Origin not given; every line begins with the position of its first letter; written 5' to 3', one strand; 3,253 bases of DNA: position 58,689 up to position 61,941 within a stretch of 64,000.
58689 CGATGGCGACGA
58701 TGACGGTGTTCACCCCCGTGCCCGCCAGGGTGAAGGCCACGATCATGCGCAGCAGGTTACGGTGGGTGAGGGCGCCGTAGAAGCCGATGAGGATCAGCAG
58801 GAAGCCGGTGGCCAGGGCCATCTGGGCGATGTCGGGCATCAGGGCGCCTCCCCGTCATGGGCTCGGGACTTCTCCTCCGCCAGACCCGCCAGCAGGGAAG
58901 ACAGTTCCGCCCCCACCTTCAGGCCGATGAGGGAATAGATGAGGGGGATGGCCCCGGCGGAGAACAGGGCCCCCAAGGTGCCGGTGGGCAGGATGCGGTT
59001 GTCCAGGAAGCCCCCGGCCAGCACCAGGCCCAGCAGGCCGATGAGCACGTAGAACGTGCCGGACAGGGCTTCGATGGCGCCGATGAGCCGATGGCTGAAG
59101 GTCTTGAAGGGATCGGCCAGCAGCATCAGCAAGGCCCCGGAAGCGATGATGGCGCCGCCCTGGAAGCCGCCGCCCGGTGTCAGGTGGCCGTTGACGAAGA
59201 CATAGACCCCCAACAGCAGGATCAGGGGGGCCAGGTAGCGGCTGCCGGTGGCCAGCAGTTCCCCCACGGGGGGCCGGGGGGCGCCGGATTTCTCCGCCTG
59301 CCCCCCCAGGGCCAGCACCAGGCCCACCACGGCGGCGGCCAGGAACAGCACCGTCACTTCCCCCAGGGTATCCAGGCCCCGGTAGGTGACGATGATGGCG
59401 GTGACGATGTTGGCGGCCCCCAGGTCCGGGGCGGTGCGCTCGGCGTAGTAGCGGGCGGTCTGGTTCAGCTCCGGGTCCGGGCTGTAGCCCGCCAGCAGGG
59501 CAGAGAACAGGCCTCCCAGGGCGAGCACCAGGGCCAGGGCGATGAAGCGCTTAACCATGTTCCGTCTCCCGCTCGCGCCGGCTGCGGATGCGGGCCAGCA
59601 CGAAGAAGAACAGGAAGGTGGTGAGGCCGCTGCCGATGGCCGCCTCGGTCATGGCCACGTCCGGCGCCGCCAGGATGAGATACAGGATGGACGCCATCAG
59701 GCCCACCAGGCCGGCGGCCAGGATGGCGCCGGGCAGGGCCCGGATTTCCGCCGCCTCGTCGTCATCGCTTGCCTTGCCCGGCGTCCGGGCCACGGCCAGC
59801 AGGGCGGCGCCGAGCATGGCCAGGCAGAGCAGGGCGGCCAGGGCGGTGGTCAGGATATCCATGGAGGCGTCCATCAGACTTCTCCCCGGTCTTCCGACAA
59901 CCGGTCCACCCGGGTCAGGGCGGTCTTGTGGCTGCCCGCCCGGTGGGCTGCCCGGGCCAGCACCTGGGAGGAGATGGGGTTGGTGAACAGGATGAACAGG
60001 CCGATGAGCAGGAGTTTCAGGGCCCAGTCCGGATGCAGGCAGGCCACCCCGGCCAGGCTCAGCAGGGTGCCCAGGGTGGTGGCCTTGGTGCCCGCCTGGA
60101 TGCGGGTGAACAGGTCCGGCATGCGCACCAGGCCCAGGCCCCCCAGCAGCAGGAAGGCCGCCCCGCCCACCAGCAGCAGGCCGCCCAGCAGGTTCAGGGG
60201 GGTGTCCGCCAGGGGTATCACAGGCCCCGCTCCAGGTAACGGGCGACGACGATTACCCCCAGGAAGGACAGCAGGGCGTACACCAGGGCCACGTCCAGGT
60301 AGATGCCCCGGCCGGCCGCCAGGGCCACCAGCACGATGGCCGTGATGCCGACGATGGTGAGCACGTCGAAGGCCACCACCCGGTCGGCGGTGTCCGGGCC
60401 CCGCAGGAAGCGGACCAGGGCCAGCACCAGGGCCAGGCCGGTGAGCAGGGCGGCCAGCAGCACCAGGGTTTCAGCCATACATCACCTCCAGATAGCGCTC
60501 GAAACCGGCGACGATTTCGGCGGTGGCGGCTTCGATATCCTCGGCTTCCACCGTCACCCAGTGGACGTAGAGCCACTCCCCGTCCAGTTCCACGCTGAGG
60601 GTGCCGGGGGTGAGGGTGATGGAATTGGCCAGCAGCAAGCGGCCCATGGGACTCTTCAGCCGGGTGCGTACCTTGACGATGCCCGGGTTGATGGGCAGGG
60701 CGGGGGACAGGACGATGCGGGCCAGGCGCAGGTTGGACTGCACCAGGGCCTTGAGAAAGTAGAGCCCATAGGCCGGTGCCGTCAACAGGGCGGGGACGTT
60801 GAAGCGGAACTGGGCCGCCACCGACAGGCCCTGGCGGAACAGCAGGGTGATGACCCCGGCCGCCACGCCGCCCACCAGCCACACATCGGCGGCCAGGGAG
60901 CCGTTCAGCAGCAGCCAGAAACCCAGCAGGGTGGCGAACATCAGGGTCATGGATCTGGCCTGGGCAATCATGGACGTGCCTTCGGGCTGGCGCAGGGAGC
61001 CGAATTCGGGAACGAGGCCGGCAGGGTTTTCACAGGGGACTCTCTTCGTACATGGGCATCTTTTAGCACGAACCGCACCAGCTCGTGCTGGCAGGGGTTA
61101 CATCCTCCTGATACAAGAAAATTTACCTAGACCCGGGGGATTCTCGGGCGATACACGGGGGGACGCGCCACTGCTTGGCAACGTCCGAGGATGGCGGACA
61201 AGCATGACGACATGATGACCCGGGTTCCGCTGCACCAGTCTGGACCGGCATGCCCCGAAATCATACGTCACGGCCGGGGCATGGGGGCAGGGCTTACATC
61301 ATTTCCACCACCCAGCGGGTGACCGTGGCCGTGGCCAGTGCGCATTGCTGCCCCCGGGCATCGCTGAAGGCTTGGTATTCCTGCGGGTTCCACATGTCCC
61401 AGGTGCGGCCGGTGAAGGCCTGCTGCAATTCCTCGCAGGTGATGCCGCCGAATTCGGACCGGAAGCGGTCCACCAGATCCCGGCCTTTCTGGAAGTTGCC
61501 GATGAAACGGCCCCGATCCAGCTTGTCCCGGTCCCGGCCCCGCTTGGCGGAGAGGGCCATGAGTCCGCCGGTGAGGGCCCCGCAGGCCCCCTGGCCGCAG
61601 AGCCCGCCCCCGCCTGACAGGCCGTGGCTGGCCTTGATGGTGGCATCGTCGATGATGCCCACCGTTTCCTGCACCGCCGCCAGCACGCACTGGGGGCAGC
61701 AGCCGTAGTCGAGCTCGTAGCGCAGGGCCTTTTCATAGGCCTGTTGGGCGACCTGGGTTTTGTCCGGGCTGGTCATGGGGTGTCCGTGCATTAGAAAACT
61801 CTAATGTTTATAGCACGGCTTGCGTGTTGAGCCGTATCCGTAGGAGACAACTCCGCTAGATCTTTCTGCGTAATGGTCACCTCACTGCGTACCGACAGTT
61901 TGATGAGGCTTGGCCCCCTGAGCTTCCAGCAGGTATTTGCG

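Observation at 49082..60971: Bacterial Mbx/Mbs-like Mrp-respiratory complex next to the nif genes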

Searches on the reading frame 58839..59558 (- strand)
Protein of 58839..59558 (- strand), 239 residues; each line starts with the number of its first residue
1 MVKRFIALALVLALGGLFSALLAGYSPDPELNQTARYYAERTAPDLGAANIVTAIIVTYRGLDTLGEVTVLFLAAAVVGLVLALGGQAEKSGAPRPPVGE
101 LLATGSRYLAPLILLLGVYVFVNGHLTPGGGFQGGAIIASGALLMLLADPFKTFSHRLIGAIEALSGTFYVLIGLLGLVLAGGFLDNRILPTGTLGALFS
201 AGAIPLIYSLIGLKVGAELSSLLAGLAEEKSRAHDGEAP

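Call 4: search_protein_families(library=pfam, proteins=[window:58839-59558:-], max_evalue=0.01)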
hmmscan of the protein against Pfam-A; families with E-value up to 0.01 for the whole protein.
window:58839-59558:- (239 aa): 3 families
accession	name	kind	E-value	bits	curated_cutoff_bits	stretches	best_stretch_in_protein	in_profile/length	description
PF04039.18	MnhB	-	1.7e-22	80.4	22.5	1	102-219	2-125/127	Domain related to MnhB subunit of Na+/H+ antiporter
PF20501.3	MbhE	-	5.1e-09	36.5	27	1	24-78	23-77/98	MBH, subunit E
PF00718.27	Polyoma_coat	-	0.0048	16.5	27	1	25-95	185-261/295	Polyomavirus coat protein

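Call 9: search_protein_families(library=ncbifam, proteins=[window:58839-59558:-], max_evalue=0.001)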
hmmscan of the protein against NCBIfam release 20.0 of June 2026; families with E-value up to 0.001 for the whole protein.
window:58839-59558:- (239 aa): 23 families
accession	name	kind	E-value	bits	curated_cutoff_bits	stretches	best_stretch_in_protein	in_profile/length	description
NF009217.0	PRK12567.1-1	equivalog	6.7e-52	176.3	268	1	1-230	4-235/238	putative monovalent cation/H+ antiporter subunit B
NF009161.0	PRK12507.1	equivalog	9.8e-28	97.3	272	1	32-199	125-301/336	putative monovalent cation/H+ antiporter subunit B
NF006248.0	PRK08386.1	subfamily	1.4e-22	80.2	92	1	100-229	5-146/151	putative monovalent cation/H+ antiporter subunit B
NF009229.0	PRK12579.1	equivalog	5.6e-21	75.2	229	1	111-230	121-248/258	putative monovalent cation/H+ antiporter subunit B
NF009288.0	PRK12648.1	equivalog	1.8e-20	72.7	1104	1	6-168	697-870/954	monovalent cation/H+ antiporter subunit A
NF009290.0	PRK12650.1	equivalog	3.9e-19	68.1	980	1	9-186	692-877/966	DUF4040 family protein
NF004924.0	PRK06281.1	equivalog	3.2e-17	62.9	137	1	110-224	13-142/154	putative monovalent cation/H+ antiporter subunit B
NF009219.0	PRK12567.1-3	equivalog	7.5e-15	55.1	179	1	28-216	21-203/220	putative monovalent cation/H+ antiporter subunit B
NF009159.0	PRK12504.1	equivalog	2.3e-14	53.7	141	1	5-83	94-173/178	DUF4040 domain-containing protein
NF009160.0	PRK12505.1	equivalog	3.9e-12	46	140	1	103-207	30-138/179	putative monovalent cation/H+ antiporter subunit B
NF006249.0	PRK08387.1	equivalog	9.7e-12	45.5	111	1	104-220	9-120/133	putative monovalent cation/H+ antiporter subunit B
NF009162.0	PRK12508.1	equivalog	1.1e-10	41.9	120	1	105-191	10-100/139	Na(+)/H(+) antiporter subunit B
NF009284.0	PRK12644.1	equivalog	3.2e-10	38.7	962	2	5-79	684-758/975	Na+/H+ antiporter subunit A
NF009287.0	PRK12647.1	equivalog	4.3e-10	38.8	937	1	3-81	680-759/773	putative monovalent cation/H+ antiporter subunit A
NF009223.0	PRK12573.1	subfamily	1.5e-09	38.1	152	1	102-184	8-93/140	Na(+)/H(+) antiporter subunit B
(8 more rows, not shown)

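Call 69: search_solved_structures(query=window:58839-59558:-, max_evalue=0.001)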
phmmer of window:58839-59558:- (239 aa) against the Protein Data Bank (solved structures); distinct sequences matched with E-value up to 0.001: 6.
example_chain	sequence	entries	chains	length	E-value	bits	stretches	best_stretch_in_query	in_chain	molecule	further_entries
6u8y_E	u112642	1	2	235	8.5e-49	169.6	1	1-230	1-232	Monovalent cation/H+ antiporter subunit B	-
6cfw_F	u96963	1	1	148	6e-15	58.9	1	98-226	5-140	Monovalent cation/H+ antiporter subunit B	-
7d3u_A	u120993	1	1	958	1.4e-13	54.4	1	8-188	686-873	Monovalent Na+/H+ antiporter subunit A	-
6cfw_E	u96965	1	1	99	1.1e-08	38.4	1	30-81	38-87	MBH subunit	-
7qru_B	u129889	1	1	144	3.3e-06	30.3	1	101-154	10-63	Na(+)/H(+) antiporter subunit B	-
6z16_B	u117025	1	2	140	8e-06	29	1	101-179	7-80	Multisubunit Na+/H+ antiporter, B subunit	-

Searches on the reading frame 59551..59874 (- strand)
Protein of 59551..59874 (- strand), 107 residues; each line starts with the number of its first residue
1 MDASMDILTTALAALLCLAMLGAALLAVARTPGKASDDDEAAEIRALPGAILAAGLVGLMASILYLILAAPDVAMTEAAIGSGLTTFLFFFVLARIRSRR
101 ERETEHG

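Call 4: search_protein_families(library=pfam, proteins=[window:59551-59874:-], max_evalue=0.01)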
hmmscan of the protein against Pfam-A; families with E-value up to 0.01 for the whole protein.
window:59551-59874:- (107 aa): 1 family
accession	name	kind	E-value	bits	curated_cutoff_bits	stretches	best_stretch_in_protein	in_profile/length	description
PF13244.11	MbhD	-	4.3e-15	56.1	27.2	1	45-97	14-66/67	MBH, subunit D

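Call 9: search_protein_families(library=ncbifam, proteins=[window:59551-59874:-], max_evalue=0.001)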
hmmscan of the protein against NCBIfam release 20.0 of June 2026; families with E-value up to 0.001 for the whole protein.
window:59551-59874:- (107 aa): 12 families
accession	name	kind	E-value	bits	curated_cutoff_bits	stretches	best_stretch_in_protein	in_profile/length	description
NF009159.0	PRK12504.1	equivalog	3.4e-14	53.2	141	1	43-103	23-84/178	DUF4040 domain-containing protein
NF006242.0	PRK08378.1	subfamily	2e-13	50.7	98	1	43-104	24-84/85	hypothetical protein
NF009161.0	PRK12507.1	equivalog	4.5e-11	42.5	272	1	46-104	31-88/336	putative monovalent cation/H+ antiporter subunit B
NF004923.0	PRK06280.1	equivalog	1.3e-07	31.8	80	1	50-97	28-75/79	hypothetical protein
NF009287.0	PRK12647.1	equivalog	3.1e-07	29.3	937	1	49-104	623-677/773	putative monovalent cation/H+ antiporter subunit A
NF009289.0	PRK12649.1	equivalog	1e-05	24.1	1117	1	49-98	643-691/789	putative monovalent cation/H+ antiporter subunit A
TIGR00940.1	2a6301s01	subfamily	0.00044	18.7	920.45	1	50-102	647-698/793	monovalent cation:proton antiporter subunit A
NF009288.0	PRK12648.1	equivalog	0.00047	18.4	1104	1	50-103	633-685/954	monovalent cation/H+ antiporter subunit A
NF009285.0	PRK12645.1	equivalog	0.00051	18.4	1028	1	50-97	654-700/804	Na+/H+ antiporter subunit A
NF005629.0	PRK07377.1-5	equivalog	0.00052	20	370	1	51-90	30-69/183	hypothetical protein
NF005628.0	PRK07377.1-4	equivalog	0.00052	19.9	151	1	50-89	33-72/195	hypothetical protein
NF005630.0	PRK07377.1-6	equivalog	0.00098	18.9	149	1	50-89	29-68/187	hypothetical protein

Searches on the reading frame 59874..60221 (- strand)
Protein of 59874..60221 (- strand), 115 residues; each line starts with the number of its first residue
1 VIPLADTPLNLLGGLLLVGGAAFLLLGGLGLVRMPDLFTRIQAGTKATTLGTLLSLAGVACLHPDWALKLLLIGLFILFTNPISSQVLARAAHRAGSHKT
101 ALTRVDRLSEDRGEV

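Call 4: search_protein_families(library=pfam, proteins=[window:59874-60221:-], max_evalue=0.01)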
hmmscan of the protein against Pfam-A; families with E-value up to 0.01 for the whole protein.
window:59874-60221:- (115 aa): 1 family
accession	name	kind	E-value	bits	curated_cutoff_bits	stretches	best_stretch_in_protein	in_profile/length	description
PF03334.19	PhaG_MnhG_YufB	-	1.1e-24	86.9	23.4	1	16-93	1-80/80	Na+/H+ antiporter subunit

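Call 63: search_protein_families(library=ncbifam, proteins=[window:59874-60221:-], max_evalue=0.00001)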
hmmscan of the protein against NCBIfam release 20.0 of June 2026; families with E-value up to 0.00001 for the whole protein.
window:59874-60221:- (115 aa): 13 families
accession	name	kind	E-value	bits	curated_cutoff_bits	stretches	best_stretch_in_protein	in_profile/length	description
NF009314.0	PRK12674.1-2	subfamily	1.8e-33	114.7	102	1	8-111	3-108/116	Na+/H+ antiporter subunit G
TIGR01300.1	CPA3_mnhG_phaG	equivalog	2.1e-25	88.9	63.1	1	16-106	2-95/97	monovalent cation/H(+) antiporter subunit G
NF009316.0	PRK12674.1-5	equivalog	6.1e-19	68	122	1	14-103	10-103/121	Na+/H+ antiporter subunit G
NF009313.0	PRK12674.1-1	equivalog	1.1e-16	61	151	1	14-93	10-93/140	Na+/H+ antiporter subunit G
NF009236.0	PRK12586.1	equivalog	1.3e-15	57.4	156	1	9-102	8-105/145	Na+/H+ antiporter subunit G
NF009312.0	PRK12672.1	subfamily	3.9e-15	56.1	122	1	16-112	10-117/122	putative monovalent cation/H+ antiporter subunit G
NF009320.0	PRK12675.1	equivalog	3e-14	53.5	128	1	15-100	5-93/104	putative monovalent cation/H+ antiporter subunit G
NF009237.0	PRK12587.1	equivalog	2.1e-12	47.1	158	1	15-112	12-113/118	Na+/H+ antiporter subunit G1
NF009311.0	PRK12670.1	equivalog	4.5e-09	36.1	116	1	9-95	2-90/99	putative monovalent cation/H+ antiporter subunit G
NF009235.0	PRK12585.1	equivalog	5.1e-09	35.7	273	1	15-98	12-98/197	putative monovalent cation/H+ antiporter subunit G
NF009315.0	PRK12674.1-4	equivalog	5.6e-09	36.2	130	1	10-92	12-98/121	Na+/H+ antiporter subunit G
NF009317.0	PRK12674.2-1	equivalog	5.8e-09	36.2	107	1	11-92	5-88/105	Na+/H+ antiporter subunit G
NF009238.0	PRK12592.1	equivalog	4.3e-07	30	170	0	15-100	13-108/126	putative monovalent cation/H+ antiporter subunit G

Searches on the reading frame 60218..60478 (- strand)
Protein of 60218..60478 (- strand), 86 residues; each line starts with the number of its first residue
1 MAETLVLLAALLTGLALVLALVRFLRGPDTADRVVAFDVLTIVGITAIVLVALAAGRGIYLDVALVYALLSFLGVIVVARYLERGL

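Call 4: search_protein_families(library=pfam, proteins=[window:60218-60478:-], max_evalue=0.01)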
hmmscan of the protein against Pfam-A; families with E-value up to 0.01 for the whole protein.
window:60218-60478:- (86 aa): 1 family
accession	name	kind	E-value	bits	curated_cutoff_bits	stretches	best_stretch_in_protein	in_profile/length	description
PF04066.18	MrpF_PhaF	-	2.1e-17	63.8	23.3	1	31-83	1-53/53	Multiple resistance and pH regulation protein F (MrpF / PhaF)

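Call 63: search_protein_families(library=ncbifam, proteins=[window:60218-60478:-], max_evalue=0.00001)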
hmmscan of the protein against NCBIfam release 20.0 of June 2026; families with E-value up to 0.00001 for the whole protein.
window:60218-60478:- (86 aa): 12 families
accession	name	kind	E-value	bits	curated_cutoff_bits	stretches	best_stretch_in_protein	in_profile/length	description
NF009250.0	PRK12604.1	equivalog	1e-22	80.5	100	1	11-86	9-84/84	putative monovalent cation/H+ antiporter subunit F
NF009242.0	PRK12599.1-1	equivalog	2.3e-21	75.9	89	1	5-86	4-85/86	putative monovalent cation/H+ antiporter subunit F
NF009246.0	PRK12599.1-5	equivalog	6.3e-21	74.8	92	1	8-83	5-80/83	putative monovalent cation/H+ antiporter subunit F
NF009243.0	PRK12599.1-2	equivalog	8.1e-19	68.1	95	1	10-84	12-86/91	putative monovalent cation/H+ antiporter subunit F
NF004812.0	PRK06161.1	equivalog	3.4e-17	62.7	93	1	3-85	6-88/92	K+/H+ antiporter subunit F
NF009248.0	PRK12600.1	equivalog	1.3e-14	54.1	97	1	2-85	2-85/94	Na(+)/H(+) antiporter subunit F1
NF009300.0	PRK12657.1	equivalog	3e-14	53.1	103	1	4-85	8-89/100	putative monovalent cation/H+ antiporter subunit F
NF009244.0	PRK12599.1-3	equivalog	6.2e-13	49.1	90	1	3-81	7-84/92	putative monovalent cation/H+ antiporter subunit F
NF009247.0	PRK12599.1-6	equivalog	1.6e-12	47.8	100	1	8-85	9-86/89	putative monovalent cation/H+ antiporter subunit F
NF009245.0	PRK12599.1-4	equivalog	1.7e-11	44.5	114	1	7-82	12-87/121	cation:proton antiporter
NF005930.0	PRK07948.1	equivalog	3.5e-08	34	82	1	5-81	4-80/86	monovalent cation/H+ antiporter complex subunit F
NF006243.0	PRK08381.1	equivalog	2.8e-07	30.8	79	1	5-84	7-85/89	putative monovalent cation/H+ antiporter subunit F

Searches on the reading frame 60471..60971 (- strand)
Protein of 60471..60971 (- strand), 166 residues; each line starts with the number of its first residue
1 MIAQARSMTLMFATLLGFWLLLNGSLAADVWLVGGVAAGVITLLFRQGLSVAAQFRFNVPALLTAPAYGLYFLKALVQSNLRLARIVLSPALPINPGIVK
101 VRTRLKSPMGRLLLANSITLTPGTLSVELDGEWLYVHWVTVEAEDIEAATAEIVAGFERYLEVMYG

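Call 4: search_protein_families(library=pfam, proteins=[window:60471-60971:-], max_evalue=0.01)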
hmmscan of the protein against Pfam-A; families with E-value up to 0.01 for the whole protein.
window:60471-60971:- (166 aa): 1 family
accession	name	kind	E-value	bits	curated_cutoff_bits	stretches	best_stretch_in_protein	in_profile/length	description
PF01899.21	MNHE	-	4.1e-38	130.9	27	1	13-161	2-142/145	Na+/H+ ion antiporter subunit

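Call 63: search_protein_families(library=ncbifam, proteins=[window:60471-60971:-], max_evalue=0.00001)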
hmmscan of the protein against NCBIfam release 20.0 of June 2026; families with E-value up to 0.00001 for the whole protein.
window:60471-60971:- (166 aa): 15 families
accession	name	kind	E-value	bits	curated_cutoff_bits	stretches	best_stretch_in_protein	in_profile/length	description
NF006244.0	PRK08382.1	equivalog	8.6e-27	94.4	226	1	7-165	34-200/201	putative monovalent cation/H+ antiporter subunit E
NF009295.0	PRK12652.1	equivalog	2.7e-26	92.6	290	1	6-144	169-308/368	monovalent cation/H+ antiporter subunit E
TIGR00942.1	2a6301s05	subfamily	4.4e-26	91.6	212.25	1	19-164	1-142/144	multicomponent Na+:H+ antiporter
NF006519.0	PRK08965.1-3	equivalog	2.5e-23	82.7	190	1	17-161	12-152/158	Na+/H+ antiporter subunit E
NF009292.0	PRK12651.1-3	equivalog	6.3e-23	81.6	213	1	15-160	11-152/158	Na+/H+ antiporter subunit E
NF006518.0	PRK08965.1-2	equivalog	8e-21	74.6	159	1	11-162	15-162/166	Na+/H+ antiporter subunit E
NF006245.0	PRK08383.1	subfamily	8.6e-19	68.1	192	1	31-157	31-159/168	putative monovalent cation/H+ antiporter subunit E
NF006520.0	PRK08965.1-4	equivalog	1.8e-15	57.2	175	1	7-161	6-157/162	Na+/H+ antiporter subunit E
NF009291.0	PRK12651.1-1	equivalog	1.1e-13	51.5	228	1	15-158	11-150/159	Na+/H+ antiporter subunit E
NF004922.0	PRK06279.1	equivalog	1.1e-13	51.4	99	1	65-164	6-98/100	putative monovalent cation/H+ antiporter subunit E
NF006521.0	PRK08965.1-5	equivalog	1.4e-11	44.3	141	1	10-155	17-161/180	Na+/H+ antiporter subunit E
NF006517.0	PRK08965.1-1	equivalog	7e-11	42.6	180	1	57-158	51-153/161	Na+/H+ antiporter subunit E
NF009240.0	PRK12596.1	equivalog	1.8e-09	37.6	277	1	9-163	8-157/171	putative monovalent cation/H+ antiporter subunit E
NF005131.0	PRK06580.1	equivalog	3.3e-06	27.3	121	1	68-139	12-83/107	putative monovalent cation/H+ antiporter subunit E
NF009293.0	PRK12651.1-4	equivalog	5.7e-06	26.5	195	0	8-155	10-163/173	Na+/H+ antiporter subunit E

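Call 70: search_solved_structures(query=window:60471-60971:-, max_evalue=0.001)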
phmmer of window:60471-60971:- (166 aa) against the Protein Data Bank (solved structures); distinct sequences matched with E-value up to 0.001: 5.
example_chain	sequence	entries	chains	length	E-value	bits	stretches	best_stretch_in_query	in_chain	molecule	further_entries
6u8y_A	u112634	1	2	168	1.7e-28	102.7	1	11-165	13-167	Monovalent cation/H+ antiporter subunit E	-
7qru_E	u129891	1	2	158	2.1e-15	60.2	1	14-159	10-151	Na+/H+ antiporter subunit E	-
6z16_E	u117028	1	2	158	8.9e-13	51.7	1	13-161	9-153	Multisubunit Na+/H+ antiporter, E subunit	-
6cfw_A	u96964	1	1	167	4.7e-12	49.3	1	16-159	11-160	Monovalent cation/H+ antiporter subunit E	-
7d3u_E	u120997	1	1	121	9.2e-05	25.6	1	70-128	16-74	Cation antiporter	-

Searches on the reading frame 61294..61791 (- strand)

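Call 10: search_protein_families(library=pfam, proteins=[window:61294-61791:-], max_evalue=0.001)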
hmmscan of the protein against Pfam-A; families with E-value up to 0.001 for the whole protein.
window:61294-61791:- (165 aa): 1 family
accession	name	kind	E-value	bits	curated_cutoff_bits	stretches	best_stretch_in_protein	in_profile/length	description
PF09719.15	C_GCAxxG_C_C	-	2.5e-21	76.4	27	1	31-164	2-118/118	Putative redox-active protein (C_GCAxxG_C_C)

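Call 63: search_protein_families(library=ncbifam, proteins=[window:61294-61791:-], max_evalue=0.00001)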
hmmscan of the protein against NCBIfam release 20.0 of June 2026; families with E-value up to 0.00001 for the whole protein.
window:61294-61791:- (165 aa): 3 families
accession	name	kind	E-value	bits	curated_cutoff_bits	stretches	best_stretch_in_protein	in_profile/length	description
TIGR01909.1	C_GCAxxG_C_C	subfamily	7e-12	45.5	47.4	1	32-158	3-113/120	C-GCAxxG-C-C family (seleno)protein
NF045669.1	DVU1555_fam_CGA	exception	1.1e-10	41.4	103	1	27-125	11-110/140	DVU_1555 family C-GCAxxG-C-C protein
NF045501.1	HUGP_GUXX-star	exception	2.1e-08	34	325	1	17-145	9-133/236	HUGP/GUXX-star fusion selenoprotein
